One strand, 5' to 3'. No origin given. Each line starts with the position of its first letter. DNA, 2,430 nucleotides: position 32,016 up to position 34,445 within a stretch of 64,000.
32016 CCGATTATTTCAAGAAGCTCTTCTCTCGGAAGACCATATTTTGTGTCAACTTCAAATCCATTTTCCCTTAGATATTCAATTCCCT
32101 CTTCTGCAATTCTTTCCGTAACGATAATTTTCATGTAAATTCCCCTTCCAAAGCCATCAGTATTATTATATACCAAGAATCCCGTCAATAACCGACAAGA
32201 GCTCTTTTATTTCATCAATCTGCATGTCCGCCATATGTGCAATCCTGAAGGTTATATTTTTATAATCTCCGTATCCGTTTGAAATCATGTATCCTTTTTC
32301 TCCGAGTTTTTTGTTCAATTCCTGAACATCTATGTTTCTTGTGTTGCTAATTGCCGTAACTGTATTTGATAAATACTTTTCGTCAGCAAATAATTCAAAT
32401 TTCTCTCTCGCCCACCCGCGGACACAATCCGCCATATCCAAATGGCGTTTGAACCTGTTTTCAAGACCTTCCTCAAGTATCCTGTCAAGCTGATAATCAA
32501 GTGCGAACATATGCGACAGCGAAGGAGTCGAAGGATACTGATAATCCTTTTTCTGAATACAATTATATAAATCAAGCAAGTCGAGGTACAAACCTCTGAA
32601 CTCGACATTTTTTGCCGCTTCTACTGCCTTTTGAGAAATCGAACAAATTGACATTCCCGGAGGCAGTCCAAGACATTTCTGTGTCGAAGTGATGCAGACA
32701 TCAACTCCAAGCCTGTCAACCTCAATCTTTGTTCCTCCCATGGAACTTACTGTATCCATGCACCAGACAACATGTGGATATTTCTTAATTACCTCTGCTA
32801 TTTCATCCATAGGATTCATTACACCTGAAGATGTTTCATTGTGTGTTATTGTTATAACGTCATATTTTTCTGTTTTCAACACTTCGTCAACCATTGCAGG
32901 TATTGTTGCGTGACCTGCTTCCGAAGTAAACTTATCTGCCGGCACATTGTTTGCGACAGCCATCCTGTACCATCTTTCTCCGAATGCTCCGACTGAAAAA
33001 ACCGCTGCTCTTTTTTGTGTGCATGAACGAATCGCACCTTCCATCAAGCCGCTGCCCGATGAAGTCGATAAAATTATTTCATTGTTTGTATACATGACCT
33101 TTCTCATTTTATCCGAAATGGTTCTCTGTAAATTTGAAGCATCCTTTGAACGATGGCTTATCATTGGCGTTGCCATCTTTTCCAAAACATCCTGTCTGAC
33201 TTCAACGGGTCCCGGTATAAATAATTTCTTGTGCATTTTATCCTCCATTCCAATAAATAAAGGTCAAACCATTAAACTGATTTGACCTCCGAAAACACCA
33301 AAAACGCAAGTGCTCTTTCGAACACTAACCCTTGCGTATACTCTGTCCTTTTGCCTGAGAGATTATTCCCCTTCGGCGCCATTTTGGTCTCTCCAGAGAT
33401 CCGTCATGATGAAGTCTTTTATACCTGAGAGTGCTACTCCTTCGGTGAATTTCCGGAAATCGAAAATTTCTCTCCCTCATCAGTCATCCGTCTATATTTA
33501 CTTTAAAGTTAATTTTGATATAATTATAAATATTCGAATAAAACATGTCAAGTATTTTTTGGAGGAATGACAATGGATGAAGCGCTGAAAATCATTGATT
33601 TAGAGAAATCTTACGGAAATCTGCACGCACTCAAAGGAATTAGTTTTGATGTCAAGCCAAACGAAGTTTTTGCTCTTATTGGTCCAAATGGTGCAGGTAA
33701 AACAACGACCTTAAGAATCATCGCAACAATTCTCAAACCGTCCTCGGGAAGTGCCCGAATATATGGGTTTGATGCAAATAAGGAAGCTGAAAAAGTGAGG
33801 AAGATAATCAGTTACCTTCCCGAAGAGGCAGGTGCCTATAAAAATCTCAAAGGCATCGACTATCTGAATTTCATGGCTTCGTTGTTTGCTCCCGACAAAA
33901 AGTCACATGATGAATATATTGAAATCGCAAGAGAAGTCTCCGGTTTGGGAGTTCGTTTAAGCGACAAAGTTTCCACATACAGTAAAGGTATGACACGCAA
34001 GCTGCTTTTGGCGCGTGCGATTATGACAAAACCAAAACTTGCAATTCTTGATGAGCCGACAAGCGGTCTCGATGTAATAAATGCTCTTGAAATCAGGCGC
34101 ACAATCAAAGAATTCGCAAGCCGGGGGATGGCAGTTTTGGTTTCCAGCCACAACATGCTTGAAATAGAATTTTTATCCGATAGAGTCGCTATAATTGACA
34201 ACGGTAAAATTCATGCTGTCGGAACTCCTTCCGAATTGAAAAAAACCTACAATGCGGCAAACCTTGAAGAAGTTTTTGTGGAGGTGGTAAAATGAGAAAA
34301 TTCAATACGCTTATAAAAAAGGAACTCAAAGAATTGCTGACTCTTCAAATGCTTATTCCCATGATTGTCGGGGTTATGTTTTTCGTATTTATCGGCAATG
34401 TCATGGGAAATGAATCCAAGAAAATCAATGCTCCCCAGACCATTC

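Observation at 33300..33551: Tandem glycine riboswitch controlling a serine-biosynthesis-type operon rather than glycine cleavage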

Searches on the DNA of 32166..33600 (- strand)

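Call 4: search_rna_families(source=window, start=33200, end=33600, threshold=evalue, max_evalue=10, show_alignments=4)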
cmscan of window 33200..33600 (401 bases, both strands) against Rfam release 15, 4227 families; matches with E-value up to 10: 7.
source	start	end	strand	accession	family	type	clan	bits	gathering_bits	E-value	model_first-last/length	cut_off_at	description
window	33339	33491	-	RF03166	glycine-GGAnGA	Cis-reg; riboswitch;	CL00125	84.8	110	2.2e-18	1-177/177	no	glycine-GGAnGA riboswitch aptamer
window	33507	33593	+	RF01599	plasmodium_snoR24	Gene; snRNA; snoRNA; CD-box;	-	19.6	55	7.3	1-82/82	no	small nucleolar RNA snoR24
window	33216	33306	+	RF01094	RF_site6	Cis-reg; frameshift_element;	-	18.5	90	2.9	1-118/118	no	Polymerase ribosomal frameshift site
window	33475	33582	-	RF04174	MIR4208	Gene; miRNA;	-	16.7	140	6.2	40-150/191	no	MIR4208 microRNA precursor family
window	33209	33277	-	RF01158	SNORD108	Gene; snRNA; snoRNA; CD-box;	-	15.7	46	3.2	1-71/71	no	Small nucleolar RNA SNORD108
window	33399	33461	+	RF00202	snoR66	Gene; snRNA; snoRNA; CD-box;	-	13.7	43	6.1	1-76/76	no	Small nucleolar RNA R66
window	33379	33440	-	RF02444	SpR10_sRNA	Gene; sRNA;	-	13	50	5.6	1-47/47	no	Streptococcus sRNA SpR10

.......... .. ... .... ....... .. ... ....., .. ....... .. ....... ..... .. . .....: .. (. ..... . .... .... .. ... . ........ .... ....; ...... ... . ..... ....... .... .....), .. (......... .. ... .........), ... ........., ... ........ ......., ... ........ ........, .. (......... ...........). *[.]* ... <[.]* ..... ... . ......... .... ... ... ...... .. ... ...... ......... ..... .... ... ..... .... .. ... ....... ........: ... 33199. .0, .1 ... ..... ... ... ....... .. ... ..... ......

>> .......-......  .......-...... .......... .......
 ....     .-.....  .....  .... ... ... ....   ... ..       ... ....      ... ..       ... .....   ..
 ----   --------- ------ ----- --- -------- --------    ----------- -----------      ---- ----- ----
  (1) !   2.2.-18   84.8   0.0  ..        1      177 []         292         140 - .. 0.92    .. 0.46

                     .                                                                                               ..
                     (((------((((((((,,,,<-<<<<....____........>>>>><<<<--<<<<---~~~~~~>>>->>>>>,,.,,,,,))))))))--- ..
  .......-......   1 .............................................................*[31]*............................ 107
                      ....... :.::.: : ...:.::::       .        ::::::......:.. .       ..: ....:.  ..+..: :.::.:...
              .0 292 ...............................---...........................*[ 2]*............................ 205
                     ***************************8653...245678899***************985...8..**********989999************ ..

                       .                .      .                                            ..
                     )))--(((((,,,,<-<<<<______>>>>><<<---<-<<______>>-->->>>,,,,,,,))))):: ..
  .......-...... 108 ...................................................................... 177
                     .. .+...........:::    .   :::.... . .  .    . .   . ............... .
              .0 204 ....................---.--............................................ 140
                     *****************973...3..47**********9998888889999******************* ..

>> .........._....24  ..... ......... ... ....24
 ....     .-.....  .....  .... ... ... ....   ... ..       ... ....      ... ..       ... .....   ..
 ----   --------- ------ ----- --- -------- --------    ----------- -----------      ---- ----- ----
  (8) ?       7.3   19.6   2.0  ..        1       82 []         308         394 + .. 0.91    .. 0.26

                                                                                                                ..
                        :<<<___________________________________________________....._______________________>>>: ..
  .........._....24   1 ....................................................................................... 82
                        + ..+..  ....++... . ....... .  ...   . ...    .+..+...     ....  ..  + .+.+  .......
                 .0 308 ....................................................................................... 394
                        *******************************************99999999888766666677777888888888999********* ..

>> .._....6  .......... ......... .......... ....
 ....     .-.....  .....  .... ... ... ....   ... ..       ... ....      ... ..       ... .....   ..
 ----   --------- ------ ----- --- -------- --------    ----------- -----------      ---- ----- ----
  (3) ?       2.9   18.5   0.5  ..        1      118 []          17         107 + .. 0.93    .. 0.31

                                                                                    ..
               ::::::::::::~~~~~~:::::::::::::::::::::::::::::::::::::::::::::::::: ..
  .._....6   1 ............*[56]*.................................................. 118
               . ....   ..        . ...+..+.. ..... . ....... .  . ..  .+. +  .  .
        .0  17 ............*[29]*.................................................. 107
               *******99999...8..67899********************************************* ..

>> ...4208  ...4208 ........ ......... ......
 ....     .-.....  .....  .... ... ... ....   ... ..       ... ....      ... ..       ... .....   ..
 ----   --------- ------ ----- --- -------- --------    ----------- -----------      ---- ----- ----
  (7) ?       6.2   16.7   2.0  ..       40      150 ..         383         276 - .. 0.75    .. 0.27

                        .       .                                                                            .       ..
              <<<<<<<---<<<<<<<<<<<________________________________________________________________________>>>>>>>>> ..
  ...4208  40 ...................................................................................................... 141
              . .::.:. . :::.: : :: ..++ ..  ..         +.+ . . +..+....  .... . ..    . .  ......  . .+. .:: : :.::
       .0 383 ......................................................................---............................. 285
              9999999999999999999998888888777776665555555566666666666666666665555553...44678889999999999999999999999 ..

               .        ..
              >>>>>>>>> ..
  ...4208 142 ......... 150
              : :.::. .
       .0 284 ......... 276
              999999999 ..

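Call 7: search_rna_families(source=window, start=33408, end=33500, threshold=evalue, max_evalue=10, show_alignments=3)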
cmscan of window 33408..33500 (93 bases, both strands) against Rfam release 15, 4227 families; matches with E-value up to 10: 2.
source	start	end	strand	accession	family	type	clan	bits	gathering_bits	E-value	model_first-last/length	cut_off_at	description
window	33408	33487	-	RF00504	Glycine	Cis-reg; riboswitch;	CL00125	41.1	32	9.1e-08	1-88/94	3'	Glycine riboswitch aptamer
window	33463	33500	-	RF00657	mir-184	Gene; miRNA;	-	14.7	54.1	0.4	46-86/86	5'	mir-184 microRNA precursor family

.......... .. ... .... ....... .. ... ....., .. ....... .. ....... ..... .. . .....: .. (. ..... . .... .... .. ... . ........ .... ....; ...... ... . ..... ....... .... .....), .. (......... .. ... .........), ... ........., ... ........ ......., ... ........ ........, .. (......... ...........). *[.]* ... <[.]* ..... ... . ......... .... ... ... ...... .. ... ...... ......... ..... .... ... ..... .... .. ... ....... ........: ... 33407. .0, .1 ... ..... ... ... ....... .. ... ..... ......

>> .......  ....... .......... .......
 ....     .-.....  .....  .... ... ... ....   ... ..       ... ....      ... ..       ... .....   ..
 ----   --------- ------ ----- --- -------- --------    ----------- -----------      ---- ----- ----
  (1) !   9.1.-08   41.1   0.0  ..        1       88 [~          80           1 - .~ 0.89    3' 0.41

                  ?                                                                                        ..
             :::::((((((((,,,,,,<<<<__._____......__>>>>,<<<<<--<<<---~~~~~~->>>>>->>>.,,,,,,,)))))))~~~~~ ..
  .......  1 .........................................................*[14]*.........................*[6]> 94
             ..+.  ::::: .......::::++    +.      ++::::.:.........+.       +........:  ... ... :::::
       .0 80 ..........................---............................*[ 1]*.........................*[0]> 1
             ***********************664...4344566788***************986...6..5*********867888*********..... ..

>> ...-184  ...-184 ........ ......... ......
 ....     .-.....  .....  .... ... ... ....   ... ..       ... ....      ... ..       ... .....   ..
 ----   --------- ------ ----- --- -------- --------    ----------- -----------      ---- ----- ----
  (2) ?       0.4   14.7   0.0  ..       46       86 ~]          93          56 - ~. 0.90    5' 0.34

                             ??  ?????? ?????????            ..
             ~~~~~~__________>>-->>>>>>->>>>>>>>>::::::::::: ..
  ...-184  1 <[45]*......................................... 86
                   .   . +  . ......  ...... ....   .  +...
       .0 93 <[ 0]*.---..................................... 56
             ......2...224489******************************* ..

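Call 16: search_rna_families(sources=[L002, L003, L004, L006, L008, L011, L013, L015, L016, L017, L018, L021, L022, L023, L025, L027, L036, L038, L039, L047], threshold=gathering)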
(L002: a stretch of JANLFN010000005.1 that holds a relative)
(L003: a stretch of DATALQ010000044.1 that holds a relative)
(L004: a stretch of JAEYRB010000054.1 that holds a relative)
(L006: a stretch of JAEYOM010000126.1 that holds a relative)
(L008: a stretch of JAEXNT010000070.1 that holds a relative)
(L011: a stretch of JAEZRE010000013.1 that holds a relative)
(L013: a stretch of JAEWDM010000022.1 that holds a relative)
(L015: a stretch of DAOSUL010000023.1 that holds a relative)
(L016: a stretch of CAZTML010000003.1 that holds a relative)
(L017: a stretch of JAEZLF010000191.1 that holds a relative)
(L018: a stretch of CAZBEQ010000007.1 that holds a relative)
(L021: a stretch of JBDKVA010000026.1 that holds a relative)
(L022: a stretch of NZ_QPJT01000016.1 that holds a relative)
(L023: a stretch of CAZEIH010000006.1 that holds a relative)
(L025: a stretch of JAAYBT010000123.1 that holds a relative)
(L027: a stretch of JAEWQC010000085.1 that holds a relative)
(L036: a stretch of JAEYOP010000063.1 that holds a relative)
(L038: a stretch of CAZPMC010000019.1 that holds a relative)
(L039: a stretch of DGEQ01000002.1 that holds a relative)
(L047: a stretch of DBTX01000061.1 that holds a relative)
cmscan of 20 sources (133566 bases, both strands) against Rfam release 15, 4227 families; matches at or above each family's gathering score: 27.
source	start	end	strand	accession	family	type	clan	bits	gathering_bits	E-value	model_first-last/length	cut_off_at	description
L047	931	1015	+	RF01786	c-di-GMP-II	Cis-reg; riboswitch;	CL00127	80.7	53.5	2.1e-16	1-84/84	no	Cyclic di-GMP-II riboswitch aptamer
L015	6533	6627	+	RF03167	c-di-GMP-I-GGC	Cis-reg; riboswitch;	CL00126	69.3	59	5.1e-14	1-80/80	no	c-di-GMP-I-GGC riboswitch aptamer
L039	6910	7004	+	RF03167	c-di-GMP-I-GGC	Cis-reg; riboswitch;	CL00126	68.1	59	1.1e-13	1-80/80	no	c-di-GMP-I-GGC riboswitch aptamer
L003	2839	2926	+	RF00504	Glycine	Cis-reg; riboswitch;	CL00125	66.3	32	3e-11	1-94/94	no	Glycine riboswitch aptamer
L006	1398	1485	+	RF00504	Glycine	Cis-reg; riboswitch;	CL00125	65.7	32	4.2e-11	1-94/94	no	Glycine riboswitch aptamer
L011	2838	2927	+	RF00504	Glycine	Cis-reg; riboswitch;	CL00125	64.9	32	7.1e-11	1-94/94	no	Glycine riboswitch aptamer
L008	2839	2928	+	RF00504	Glycine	Cis-reg; riboswitch;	CL00125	64.1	32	1.1e-10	1-94/94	no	Glycine riboswitch aptamer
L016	883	971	+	RF00504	Glycine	Cis-reg; riboswitch;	CL00125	63.6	32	1.5e-10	1-94/94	no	Glycine riboswitch aptamer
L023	6136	6236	+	RF03167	c-di-GMP-I-GGC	Cis-reg; riboswitch;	CL00126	63.5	59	2.4e-12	1-80/80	no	c-di-GMP-I-GGC riboswitch aptamer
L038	2840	2928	+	RF00504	Glycine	Cis-reg; riboswitch;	CL00125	63.1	32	2e-10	1-94/94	no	Glycine riboswitch aptamer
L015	6358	6457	+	RF03167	c-di-GMP-I-GGC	Cis-reg; riboswitch;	CL00126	62.5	59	4.8e-12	1-80/80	no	c-di-GMP-I-GGC riboswitch aptamer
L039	6735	6834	+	RF03167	c-di-GMP-I-GGC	Cis-reg; riboswitch;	CL00126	62.5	59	4.8e-12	1-80/80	no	c-di-GMP-I-GGC riboswitch aptamer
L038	6587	6686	+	RF03167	c-di-GMP-I-GGC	Cis-reg; riboswitch;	CL00126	62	59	6.5e-12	1-80/80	no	c-di-GMP-I-GGC riboswitch aptamer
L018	2836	2922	+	RF00504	Glycine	Cis-reg; riboswitch;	CL00125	60.9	32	8.2e-10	1-94/94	no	Glycine riboswitch aptamer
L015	2837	2922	+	RF00504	Glycine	Cis-reg; riboswitch;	CL00125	60.8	32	8.4e-10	1-94/94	no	Glycine riboswitch aptamer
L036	2792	2880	+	RF00504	Glycine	Cis-reg; riboswitch;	CL00125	59.1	32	2.4e-09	1-94/94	no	Glycine riboswitch aptamer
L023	2838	2924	+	RF00504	Glycine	Cis-reg; riboswitch;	CL00125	59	32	2.5e-09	1-94/94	no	Glycine riboswitch aptamer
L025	2810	2897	+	RF00504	Glycine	Cis-reg; riboswitch;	CL00125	58.8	32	2.7e-09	1-94/94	no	Glycine riboswitch aptamer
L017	2841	2928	+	RF00504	Glycine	Cis-reg; riboswitch;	CL00125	58.5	32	3.3e-09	1-94/94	no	Glycine riboswitch aptamer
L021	2500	2588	+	RF00504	Glycine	Cis-reg; riboswitch;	CL00125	57.6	32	5.9e-09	1-94/94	no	Glycine riboswitch aptamer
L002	2734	2822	+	RF00504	Glycine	Cis-reg; riboswitch;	CL00125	57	32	8.3e-09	1-94/94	no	Glycine riboswitch aptamer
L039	2636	2740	+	RF00504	Glycine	Cis-reg; riboswitch;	CL00125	56.9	32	9e-09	1-94/94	no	Glycine riboswitch aptamer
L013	2788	2887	+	RF00504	Glycine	Cis-reg; riboswitch;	CL00125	56.8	32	9.5e-09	1-94/94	no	Glycine riboswitch aptamer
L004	2777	2864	+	RF00504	Glycine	Cis-reg; riboswitch;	CL00125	56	32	1.5e-08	1-94/94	no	Glycine riboswitch aptamer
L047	2803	2891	+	RF00504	Glycine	Cis-reg; riboswitch;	CL00125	56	32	1.5e-08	1-94/94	no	Glycine riboswitch aptamer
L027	2806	2894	+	RF00504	Glycine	Cis-reg; riboswitch;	CL00125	55.8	32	1.7e-08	1-94/94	no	Glycine riboswitch aptamer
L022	2787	2886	+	RF00504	Glycine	Cis-reg; riboswitch;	CL00125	54.8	32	3.3e-08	1-94/94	no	Glycine riboswitch aptamer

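Call 46: search_rna_families(sources=[L001, L005, L007, L009, L010, L012, L014, L019, L020, L024, L026, L028, L029, L030, L031, L032, L033, L034, L035, L037], threshold=gathering)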
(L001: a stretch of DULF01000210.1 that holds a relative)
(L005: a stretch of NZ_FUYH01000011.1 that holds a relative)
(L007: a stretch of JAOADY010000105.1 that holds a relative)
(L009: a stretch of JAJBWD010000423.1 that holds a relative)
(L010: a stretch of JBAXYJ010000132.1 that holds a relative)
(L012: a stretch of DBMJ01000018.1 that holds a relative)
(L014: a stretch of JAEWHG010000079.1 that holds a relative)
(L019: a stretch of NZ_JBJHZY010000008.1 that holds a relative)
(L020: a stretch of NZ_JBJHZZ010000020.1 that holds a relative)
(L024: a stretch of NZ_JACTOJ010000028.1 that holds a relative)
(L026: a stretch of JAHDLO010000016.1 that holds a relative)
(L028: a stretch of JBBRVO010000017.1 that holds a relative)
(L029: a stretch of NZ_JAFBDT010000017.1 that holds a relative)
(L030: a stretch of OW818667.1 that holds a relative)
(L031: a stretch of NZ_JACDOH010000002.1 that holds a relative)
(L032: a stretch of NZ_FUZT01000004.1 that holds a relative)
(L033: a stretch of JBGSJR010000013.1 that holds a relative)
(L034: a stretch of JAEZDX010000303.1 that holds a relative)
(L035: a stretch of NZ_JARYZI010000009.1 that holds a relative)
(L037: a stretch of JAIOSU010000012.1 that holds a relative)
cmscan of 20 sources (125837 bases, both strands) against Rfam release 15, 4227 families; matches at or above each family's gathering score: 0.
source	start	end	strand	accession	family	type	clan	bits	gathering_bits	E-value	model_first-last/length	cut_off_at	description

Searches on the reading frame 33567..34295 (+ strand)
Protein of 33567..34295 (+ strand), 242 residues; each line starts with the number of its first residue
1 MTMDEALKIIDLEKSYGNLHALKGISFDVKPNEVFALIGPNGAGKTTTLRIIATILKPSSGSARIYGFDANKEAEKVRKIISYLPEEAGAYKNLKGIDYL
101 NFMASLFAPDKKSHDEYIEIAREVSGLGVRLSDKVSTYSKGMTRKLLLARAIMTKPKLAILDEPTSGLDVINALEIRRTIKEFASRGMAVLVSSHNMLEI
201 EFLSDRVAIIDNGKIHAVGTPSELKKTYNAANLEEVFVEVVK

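Call 6: search_protein_families(library=ncbifam, proteins=[window:33567-34295:+])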
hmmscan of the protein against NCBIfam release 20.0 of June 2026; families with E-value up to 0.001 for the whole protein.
window:33567-34295:+ (242 aa): 189 families (the best 25 are shown)
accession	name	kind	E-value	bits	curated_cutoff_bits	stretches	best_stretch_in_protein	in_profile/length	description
TIGR01188.1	drrA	subfamily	3.1e-67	227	312.45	1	14-233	1-220/302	daunorubicin resistance ABC transporter, ATP-binding protein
TIGR03522.1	GldA_ABC_ATP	equivalog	2.2e-53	181.7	402.6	1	7-237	3-232/301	gliding motility-associated ABC transporter ATP-binding subunit GldA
TIGR03740.1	galliderm_ABC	subfamily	1e-45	156.2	309.75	1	7-242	1-223/223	lantibiotic protection ABC transporter ATP-binding subunit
NF033858.1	ABC2_perm_RbbA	equivalog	6.9e-42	143.4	1050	1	5-241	265-501/909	ribosome-associated ATPase/putative transporter RbbA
TIGR03864.1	PQQ_ABC_ATP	hypoth_equivalog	4.1e-41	141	302.25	1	6-239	1-234/236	ABC transporter, ATP-binding subunit, PQQ-dependent alcohol dehydrogenase system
TIGR04406.1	LPS_export_lptB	equivalog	3.9e-38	131.1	240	1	7-226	2-224/239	LPS export ABC transporter ATP-binding protein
NF010060.0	PRK13537.1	equivalog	5.2e-38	130.7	521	1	6-236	15-245/314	nodulation factor ABC transporter ATP-binding protein NodI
NF010059.0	PRK13536.1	equivalog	3.6e-35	121.3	549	1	5-227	42-264/342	nodulation factor ABC transporter ATP-binding protein NodI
NF047568.1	PSM_export_PmtC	equivalog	6.8e-32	111.1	375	1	8-215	2-198/290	phenol-soluble modulin export ABC transporter ATP-binding protein PmtC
NF011967.0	PRK15439.1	equivalog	9.2e-32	110.1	586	2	127-218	390-484/510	autoinducer 2 ABC transporter ATP-binding protein LsrA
TIGR01288.1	nodI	equivalog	2.4e-31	108.9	424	1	6-233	4-231/303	nodulation factor ABC transporter ATP-binding protein NodI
NF008144.0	PRK10895.1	equivalog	3.7e-31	108.4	381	1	8-226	5-226/241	LPS export ABC transporter ATP-binding protein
TIGR03410.1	urea_trans_UrtE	equivalog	1.1e-30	106.8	285.8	1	7-227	1-222/230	urea ABC transporter ATP-binding subunit UrtE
NF040840.2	tungstate_WtpC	equivalog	3.9e-30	105.3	440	1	7-226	2-220/347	tungstate ABC transporter ATP-binding protein WtpC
TIGR03265.1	PhnT2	equivalog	1.5e-29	103.3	457.7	1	4-226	2-224/353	putative 2-aminoethylphosphonate ABC transporter ATP-binding protein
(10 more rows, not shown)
